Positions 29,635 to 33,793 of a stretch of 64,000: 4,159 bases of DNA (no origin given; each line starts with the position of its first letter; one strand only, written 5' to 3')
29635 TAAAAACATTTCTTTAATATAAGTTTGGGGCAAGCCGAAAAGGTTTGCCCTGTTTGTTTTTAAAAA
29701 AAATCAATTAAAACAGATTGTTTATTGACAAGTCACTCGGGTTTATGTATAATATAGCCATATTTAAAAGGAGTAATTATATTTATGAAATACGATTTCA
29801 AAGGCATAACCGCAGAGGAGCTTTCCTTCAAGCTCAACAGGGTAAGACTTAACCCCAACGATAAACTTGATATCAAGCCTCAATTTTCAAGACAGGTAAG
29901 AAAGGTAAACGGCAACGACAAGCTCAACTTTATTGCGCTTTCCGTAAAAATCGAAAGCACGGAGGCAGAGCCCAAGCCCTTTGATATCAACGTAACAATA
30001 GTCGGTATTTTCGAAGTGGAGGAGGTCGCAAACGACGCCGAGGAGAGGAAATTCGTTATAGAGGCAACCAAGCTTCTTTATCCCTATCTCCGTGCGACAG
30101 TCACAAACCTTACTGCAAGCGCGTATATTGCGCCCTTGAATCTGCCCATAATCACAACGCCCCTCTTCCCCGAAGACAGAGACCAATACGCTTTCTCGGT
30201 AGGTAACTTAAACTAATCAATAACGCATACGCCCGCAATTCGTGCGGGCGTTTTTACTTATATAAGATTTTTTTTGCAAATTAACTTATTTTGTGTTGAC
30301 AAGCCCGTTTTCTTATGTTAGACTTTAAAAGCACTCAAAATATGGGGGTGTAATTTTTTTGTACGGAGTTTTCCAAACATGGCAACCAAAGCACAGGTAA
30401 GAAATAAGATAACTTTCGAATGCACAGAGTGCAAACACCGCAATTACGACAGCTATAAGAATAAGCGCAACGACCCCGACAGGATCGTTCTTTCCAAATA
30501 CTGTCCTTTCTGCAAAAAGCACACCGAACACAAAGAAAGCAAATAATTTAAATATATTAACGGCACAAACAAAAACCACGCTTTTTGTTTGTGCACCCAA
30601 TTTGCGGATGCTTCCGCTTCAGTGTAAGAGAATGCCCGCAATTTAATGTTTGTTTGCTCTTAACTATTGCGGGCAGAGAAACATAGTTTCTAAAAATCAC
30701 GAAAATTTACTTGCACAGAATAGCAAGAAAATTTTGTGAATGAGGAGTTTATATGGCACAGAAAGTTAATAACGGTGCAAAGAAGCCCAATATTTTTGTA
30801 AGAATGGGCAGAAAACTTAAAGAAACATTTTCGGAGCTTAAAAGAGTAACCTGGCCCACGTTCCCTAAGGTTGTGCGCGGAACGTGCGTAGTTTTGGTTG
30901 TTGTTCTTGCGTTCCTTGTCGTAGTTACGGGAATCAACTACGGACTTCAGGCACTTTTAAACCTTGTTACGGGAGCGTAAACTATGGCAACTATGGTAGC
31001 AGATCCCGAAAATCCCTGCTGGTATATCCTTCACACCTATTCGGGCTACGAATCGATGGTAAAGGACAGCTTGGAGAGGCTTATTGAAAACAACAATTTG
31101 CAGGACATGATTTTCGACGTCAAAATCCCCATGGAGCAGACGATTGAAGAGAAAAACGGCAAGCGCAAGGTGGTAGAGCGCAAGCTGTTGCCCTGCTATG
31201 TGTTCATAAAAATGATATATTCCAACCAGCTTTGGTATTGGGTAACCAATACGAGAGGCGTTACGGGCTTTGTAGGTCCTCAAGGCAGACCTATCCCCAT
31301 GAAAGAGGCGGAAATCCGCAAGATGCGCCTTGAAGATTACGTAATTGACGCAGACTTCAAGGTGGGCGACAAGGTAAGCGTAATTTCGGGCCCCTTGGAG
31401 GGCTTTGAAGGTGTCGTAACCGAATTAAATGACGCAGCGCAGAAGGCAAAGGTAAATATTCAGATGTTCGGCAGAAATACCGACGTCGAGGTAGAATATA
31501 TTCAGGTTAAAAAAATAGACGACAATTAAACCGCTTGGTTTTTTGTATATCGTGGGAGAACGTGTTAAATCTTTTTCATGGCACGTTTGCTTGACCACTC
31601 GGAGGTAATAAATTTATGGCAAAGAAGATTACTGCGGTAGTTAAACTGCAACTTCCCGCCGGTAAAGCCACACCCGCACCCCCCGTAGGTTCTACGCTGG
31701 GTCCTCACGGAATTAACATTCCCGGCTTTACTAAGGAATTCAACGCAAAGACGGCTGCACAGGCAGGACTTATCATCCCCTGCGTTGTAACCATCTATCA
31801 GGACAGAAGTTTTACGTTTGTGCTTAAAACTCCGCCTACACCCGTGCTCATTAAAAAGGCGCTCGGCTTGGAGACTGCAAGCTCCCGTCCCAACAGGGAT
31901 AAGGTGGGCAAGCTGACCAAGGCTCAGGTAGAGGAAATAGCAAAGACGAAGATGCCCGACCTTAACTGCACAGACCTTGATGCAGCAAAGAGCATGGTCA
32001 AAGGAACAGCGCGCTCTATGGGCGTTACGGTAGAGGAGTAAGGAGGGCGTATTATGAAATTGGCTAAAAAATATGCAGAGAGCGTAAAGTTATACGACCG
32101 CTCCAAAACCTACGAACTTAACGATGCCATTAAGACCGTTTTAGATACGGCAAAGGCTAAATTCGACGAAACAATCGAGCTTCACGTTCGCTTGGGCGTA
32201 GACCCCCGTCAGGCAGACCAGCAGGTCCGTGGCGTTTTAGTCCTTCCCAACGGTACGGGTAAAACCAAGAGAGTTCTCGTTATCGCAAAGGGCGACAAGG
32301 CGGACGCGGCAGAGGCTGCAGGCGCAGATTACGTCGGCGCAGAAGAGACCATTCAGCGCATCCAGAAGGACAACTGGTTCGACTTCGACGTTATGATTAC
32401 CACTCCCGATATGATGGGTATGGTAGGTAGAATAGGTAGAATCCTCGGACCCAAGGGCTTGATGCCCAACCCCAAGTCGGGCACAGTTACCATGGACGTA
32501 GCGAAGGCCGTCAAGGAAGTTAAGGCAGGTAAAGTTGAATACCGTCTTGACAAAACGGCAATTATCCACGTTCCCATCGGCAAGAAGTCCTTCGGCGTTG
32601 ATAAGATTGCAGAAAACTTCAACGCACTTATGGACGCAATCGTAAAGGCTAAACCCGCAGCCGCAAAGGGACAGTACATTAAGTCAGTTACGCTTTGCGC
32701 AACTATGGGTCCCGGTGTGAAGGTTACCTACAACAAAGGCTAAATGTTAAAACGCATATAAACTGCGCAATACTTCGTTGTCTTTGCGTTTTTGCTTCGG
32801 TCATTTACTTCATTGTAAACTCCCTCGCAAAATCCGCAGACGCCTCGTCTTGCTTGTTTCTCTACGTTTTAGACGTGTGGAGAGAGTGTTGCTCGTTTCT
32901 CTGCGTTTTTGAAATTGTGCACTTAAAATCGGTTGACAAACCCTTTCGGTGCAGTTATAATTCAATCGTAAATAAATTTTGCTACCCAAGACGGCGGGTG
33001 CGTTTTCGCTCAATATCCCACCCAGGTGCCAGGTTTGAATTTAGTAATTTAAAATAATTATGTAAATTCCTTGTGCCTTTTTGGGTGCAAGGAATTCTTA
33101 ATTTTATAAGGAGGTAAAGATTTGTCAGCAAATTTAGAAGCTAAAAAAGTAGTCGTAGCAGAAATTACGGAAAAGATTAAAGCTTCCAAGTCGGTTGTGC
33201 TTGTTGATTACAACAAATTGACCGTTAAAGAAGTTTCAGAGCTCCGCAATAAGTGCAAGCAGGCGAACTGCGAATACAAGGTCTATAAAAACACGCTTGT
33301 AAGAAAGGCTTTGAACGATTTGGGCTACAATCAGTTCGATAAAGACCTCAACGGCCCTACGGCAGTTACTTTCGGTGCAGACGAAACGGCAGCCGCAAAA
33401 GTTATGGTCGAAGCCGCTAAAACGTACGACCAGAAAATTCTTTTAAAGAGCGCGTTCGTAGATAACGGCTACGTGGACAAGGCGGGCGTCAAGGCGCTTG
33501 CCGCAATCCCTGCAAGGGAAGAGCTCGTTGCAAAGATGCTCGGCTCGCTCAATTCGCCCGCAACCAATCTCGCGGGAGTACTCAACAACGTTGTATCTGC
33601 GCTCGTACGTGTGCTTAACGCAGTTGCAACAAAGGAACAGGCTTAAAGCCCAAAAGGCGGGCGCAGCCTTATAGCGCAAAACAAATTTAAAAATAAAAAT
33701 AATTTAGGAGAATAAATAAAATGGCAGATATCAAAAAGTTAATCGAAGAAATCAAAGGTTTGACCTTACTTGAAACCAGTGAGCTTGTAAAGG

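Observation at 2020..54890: Rep-B: a modular palindromic intergenic repeat, 7 copies in 64 kb, all co-oriented with transcription and all inside operons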

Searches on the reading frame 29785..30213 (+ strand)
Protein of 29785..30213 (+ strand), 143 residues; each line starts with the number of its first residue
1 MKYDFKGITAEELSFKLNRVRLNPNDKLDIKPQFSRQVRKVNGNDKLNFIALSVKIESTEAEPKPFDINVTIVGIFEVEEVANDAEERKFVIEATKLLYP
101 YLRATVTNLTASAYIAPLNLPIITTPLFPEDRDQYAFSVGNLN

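Call 98: search_protein_families(library=pfam, proteins=[window:29785-30213:+], max_evalue=0.001)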
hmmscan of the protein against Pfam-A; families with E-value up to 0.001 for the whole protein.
window:29785-30213:+ (143 aa): 1 family
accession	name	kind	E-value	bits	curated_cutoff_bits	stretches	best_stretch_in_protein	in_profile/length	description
PF02556.19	SecB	-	1.4e-11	44.9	26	1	29-123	36-128/141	Preprotein translocase subunit SecB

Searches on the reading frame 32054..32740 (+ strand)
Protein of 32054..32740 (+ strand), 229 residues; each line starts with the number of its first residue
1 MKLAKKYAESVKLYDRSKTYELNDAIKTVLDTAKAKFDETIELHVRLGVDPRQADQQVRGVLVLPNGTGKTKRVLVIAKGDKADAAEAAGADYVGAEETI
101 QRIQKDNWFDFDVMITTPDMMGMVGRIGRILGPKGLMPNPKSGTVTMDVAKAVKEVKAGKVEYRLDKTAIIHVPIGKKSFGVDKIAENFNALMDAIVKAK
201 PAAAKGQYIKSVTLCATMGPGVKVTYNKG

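Call 76: search_protein_families(library=pfam, proteins=[window:32054-32740:+], max_evalue=0.00001)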
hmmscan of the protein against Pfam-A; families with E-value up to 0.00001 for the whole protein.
window:32054-32740:+ (229 aa): 1 family
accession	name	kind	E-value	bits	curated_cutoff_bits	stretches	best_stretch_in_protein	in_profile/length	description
PF00687.26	Ribosomal_L1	-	8.4e-73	244.6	32.2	1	30-220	2-198/198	Ribosomal protein L1p/L10e family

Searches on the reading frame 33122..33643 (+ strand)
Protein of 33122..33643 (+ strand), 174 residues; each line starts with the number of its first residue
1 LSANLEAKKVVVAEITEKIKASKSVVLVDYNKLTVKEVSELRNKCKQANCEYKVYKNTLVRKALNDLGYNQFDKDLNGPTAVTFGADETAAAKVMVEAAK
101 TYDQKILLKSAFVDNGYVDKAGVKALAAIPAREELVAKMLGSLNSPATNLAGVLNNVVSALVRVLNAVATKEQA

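Call 76: search_protein_families(library=pfam, proteins=[window:33122-33643:+], max_evalue=0.00001)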
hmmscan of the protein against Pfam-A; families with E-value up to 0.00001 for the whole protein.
window:33122-33643:+ (174 aa): 1 family
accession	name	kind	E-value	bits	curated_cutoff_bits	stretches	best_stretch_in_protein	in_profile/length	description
PF00466.25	Ribosomal_L10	-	1.5e-25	89.6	22.8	1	4-99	2-99/100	Ribosomal protein L10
